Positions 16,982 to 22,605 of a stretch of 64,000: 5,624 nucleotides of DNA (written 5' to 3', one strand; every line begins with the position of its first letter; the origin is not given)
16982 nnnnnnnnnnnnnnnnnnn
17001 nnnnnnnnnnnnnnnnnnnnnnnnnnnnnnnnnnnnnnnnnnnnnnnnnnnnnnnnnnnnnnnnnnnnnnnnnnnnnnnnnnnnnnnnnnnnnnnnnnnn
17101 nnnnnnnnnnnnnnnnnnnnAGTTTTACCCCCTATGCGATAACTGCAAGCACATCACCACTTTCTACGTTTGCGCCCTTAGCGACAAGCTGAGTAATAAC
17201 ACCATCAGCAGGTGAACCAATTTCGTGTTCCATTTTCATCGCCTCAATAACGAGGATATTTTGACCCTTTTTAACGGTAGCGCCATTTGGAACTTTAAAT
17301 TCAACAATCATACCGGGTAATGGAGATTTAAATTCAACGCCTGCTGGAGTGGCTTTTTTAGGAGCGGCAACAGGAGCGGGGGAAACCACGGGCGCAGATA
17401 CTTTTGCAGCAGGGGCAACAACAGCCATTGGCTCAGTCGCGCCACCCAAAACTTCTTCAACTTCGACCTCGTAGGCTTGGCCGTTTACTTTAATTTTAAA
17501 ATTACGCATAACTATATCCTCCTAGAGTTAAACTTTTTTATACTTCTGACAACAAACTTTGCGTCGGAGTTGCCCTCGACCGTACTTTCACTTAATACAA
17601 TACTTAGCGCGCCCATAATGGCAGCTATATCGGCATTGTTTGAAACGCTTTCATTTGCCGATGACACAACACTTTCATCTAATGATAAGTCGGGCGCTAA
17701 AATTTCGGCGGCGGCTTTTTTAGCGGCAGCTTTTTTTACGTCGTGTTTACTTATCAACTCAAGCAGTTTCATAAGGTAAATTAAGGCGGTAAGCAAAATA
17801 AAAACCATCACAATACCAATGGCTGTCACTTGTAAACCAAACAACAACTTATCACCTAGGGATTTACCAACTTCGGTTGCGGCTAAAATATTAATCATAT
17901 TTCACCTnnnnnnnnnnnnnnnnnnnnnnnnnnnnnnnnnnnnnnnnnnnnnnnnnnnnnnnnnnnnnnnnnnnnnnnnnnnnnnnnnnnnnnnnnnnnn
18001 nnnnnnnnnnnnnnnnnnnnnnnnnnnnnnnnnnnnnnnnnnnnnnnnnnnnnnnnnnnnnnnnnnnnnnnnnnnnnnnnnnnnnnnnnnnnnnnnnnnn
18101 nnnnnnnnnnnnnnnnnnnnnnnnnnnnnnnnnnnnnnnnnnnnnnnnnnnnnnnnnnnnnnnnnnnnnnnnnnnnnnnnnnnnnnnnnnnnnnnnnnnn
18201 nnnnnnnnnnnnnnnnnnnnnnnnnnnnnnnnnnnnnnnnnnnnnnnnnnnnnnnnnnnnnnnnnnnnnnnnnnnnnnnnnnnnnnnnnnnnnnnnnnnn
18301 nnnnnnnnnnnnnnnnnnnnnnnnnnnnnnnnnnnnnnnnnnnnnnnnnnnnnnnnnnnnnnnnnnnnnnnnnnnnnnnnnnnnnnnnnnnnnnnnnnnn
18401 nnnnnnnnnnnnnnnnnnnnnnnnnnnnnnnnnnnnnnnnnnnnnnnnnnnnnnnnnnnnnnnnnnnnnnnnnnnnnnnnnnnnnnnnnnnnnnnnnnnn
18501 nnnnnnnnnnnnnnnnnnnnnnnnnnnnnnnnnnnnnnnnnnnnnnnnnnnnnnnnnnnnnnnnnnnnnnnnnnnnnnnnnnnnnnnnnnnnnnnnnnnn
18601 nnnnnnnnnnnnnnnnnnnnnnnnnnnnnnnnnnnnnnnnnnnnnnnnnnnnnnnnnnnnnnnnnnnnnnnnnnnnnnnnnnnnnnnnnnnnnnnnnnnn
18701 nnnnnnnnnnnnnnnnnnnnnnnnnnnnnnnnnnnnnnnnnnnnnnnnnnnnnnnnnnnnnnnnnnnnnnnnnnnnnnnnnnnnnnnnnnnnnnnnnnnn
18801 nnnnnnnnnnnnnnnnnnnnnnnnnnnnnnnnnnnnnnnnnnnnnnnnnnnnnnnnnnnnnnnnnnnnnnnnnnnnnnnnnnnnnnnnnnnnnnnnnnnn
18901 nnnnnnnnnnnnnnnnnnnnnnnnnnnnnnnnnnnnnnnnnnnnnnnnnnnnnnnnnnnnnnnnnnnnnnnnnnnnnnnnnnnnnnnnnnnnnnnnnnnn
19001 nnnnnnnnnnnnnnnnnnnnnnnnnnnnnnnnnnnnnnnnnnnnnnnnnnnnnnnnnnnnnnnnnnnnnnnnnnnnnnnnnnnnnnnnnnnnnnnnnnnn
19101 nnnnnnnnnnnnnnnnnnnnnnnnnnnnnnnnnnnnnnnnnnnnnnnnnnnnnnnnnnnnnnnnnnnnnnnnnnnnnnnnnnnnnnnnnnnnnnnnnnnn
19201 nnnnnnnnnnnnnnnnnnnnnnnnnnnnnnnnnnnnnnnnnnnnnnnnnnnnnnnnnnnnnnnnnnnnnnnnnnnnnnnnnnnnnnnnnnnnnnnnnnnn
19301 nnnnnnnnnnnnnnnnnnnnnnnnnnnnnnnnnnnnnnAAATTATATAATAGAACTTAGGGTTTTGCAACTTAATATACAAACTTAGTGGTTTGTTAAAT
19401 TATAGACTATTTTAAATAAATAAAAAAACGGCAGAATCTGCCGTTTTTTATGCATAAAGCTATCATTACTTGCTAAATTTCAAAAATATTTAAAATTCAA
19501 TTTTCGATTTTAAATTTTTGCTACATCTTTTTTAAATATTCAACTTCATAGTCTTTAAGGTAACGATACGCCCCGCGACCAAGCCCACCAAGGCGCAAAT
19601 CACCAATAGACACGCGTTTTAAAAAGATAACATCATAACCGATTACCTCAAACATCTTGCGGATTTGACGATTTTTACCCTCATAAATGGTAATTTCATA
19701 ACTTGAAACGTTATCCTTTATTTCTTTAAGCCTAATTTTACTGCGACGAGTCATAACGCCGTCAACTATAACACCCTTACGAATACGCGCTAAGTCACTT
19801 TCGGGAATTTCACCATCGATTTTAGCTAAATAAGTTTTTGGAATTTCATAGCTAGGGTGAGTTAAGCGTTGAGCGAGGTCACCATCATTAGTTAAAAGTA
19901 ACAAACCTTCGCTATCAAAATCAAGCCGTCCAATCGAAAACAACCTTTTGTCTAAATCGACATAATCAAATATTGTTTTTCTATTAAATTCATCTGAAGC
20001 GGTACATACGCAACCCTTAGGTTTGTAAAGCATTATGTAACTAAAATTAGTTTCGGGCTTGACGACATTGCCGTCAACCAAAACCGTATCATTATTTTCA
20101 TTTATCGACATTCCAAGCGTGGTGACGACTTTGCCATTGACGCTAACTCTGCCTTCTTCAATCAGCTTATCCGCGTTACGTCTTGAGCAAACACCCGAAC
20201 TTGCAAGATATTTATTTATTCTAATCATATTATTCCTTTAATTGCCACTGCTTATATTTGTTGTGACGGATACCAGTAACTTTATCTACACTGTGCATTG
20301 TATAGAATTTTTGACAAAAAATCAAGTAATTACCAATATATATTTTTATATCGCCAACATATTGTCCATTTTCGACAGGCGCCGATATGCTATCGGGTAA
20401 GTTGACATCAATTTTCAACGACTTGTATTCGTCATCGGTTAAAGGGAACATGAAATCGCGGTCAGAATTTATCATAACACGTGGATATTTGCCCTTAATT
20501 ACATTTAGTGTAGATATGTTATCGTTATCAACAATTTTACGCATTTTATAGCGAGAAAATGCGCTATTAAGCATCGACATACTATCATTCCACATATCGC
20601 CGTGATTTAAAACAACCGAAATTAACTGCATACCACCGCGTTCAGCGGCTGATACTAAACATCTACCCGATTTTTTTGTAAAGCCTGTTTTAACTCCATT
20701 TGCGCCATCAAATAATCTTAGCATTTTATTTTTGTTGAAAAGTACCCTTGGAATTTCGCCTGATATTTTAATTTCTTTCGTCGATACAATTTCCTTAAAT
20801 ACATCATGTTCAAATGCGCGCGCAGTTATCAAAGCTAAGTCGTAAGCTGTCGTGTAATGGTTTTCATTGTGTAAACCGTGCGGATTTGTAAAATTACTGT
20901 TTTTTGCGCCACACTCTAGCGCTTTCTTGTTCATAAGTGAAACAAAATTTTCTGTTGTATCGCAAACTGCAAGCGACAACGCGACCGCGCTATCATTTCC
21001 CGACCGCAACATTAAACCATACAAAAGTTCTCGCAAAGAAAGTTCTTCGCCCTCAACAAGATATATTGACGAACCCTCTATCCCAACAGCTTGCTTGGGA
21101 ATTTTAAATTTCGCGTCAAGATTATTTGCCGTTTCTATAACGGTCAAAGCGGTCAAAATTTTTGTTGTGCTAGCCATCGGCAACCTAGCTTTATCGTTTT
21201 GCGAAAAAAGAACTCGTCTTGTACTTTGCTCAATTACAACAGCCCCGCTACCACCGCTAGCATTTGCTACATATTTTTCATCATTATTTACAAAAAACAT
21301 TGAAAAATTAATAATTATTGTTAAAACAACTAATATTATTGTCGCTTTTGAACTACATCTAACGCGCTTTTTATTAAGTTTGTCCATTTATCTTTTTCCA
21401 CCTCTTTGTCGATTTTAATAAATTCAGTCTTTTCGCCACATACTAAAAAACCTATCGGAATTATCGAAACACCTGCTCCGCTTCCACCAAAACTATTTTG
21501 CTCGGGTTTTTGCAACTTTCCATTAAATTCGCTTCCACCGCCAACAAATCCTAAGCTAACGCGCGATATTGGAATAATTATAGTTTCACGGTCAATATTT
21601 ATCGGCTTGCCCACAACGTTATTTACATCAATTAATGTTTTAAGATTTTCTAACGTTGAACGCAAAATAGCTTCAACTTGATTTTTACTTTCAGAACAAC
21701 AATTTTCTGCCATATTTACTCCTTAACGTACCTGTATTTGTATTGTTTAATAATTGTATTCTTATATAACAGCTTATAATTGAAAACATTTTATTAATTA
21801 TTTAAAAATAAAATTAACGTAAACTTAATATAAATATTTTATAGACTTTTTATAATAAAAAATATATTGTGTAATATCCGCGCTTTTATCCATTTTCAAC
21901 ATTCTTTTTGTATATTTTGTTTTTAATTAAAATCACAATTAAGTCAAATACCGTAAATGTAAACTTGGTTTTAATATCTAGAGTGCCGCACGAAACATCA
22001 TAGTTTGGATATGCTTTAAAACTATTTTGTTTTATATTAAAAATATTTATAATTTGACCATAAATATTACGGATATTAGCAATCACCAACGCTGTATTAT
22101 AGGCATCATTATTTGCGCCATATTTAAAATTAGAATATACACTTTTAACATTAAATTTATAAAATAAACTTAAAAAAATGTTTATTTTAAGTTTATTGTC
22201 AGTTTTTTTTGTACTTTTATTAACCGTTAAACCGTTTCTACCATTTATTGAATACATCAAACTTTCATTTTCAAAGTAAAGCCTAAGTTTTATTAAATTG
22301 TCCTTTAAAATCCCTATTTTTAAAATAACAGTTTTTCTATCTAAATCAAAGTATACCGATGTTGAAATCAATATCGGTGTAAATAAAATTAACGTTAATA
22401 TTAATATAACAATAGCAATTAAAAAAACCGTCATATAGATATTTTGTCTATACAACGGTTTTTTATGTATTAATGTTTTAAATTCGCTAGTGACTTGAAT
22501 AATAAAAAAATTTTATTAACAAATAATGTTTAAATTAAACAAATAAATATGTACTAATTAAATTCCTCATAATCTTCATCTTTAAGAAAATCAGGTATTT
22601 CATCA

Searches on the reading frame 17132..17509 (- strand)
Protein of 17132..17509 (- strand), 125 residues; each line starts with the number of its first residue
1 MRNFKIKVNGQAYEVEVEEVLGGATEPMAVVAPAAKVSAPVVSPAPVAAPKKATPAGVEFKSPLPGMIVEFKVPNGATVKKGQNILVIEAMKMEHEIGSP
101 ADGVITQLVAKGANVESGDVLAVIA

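Call 40: search_protein_families(library=pfam, proteins=[window:17132-17509:-], max_evalue=0.01)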
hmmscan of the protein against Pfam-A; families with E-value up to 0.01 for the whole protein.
window:17132-17509:- (125 aa): 5 families
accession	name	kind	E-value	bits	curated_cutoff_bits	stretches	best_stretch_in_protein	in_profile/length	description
PF00364.28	Biotin_lipoyl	-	2.2e-18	66.3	22.1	1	59-124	2-73/73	Biotin-requiring enzyme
PF13533.13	Biotin_lipoyl_2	-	4.1e-06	26.9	29.8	1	58-89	1-32/32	Biotin-lipoyl like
PF16576.10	HlyD_D23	-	1.2e-05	25.2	30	1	52-91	103-142/214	Barrel-sandwich domain of CusB or HlyD membrane-fusion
PF13437.12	HlyD_3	-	0.00015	22.9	22.2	0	60-90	2-32/106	HlyD family secretion protein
PF01597.25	GCV_H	-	0.0068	16.7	22.2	1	66-107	31-73/122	Glycine cleavage H-protein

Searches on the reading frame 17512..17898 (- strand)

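Call 40: search_protein_families(library=pfam, proteins=[window:17512-17898:-], max_evalue=0.01)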
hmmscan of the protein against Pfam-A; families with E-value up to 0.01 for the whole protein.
window:17512-17898:- (128 aa): 1 family
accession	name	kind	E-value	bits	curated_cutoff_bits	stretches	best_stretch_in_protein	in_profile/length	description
PF04277.18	OAD_gamma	-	1.6e-07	32.3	27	1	21-98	3-72/76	Oxaloacetate decarboxylase, gamma chain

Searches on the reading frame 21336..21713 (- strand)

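Call 40: search_protein_families(library=pfam, proteins=[window:21336-21713:-], max_evalue=0.01)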
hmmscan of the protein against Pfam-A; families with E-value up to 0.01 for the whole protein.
window:21336-21713:- (125 aa): 1 family
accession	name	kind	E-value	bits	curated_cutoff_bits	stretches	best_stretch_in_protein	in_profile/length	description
PF09579.15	Spore_YtfJ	-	2.3e-16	60.3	25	1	39-116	2-75/81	Sporulation protein YtfJ (Spore_YtfJ)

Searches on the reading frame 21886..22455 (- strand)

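Call 40: search_protein_families(library=pfam, proteins=[window:21886-22455:-], max_evalue=0.01)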
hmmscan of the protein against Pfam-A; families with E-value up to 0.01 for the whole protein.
window:21886-22455:- (189 aa): 1 family
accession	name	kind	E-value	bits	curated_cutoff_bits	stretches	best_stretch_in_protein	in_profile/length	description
PF11167.13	DUF2953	-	0.0011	19.5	22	1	116-153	6-47/53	Protein of unknown function (DUF2953)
